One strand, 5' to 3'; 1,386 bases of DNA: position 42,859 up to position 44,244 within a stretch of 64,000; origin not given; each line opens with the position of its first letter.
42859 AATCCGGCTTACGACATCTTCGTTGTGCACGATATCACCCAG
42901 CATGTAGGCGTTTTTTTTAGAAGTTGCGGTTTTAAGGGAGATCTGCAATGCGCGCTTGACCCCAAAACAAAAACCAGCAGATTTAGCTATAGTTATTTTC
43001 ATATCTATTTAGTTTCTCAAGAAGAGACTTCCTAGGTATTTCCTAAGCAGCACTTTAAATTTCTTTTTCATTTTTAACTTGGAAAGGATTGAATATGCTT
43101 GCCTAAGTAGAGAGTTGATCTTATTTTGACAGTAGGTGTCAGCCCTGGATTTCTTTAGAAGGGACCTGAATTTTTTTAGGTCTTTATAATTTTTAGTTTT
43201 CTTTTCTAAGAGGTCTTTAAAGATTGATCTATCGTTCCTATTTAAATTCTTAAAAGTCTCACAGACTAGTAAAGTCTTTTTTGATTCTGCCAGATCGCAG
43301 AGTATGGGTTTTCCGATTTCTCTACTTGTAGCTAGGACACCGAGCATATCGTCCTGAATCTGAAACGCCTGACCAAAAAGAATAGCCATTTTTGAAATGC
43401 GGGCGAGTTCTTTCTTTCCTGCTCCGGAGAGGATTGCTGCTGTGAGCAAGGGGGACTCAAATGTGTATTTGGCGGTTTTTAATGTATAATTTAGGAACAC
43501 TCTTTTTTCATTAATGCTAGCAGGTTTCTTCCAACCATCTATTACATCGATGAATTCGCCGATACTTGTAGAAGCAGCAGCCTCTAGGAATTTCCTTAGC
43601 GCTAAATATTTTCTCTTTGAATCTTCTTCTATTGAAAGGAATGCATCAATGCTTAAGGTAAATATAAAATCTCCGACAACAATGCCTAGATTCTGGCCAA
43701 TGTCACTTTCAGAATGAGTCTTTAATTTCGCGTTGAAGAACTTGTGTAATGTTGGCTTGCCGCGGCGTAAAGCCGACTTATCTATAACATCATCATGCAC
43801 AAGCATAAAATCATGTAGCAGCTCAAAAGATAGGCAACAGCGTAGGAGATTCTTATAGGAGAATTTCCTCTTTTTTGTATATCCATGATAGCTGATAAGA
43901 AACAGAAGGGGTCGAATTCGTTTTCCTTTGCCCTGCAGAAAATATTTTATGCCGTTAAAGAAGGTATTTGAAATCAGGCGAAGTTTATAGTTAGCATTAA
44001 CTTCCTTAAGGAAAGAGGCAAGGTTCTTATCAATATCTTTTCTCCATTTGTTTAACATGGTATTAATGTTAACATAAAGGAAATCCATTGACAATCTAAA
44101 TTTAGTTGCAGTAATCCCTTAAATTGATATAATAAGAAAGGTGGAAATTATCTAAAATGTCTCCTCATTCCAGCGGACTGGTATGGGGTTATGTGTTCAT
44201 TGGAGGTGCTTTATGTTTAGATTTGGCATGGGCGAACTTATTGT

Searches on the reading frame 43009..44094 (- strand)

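Call 39: search_protein_families(library=pfam, proteins=[window:43009-44094:-], max_evalue=0.00001)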
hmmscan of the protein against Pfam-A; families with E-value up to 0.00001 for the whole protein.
window:43009-44094:- (361 aa): 1 family
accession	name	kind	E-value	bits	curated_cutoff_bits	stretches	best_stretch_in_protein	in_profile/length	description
PF00348.22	polyprenyl_synt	-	8.2e-50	169.8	27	1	49-310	8-248/251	Polyprenyl synthetase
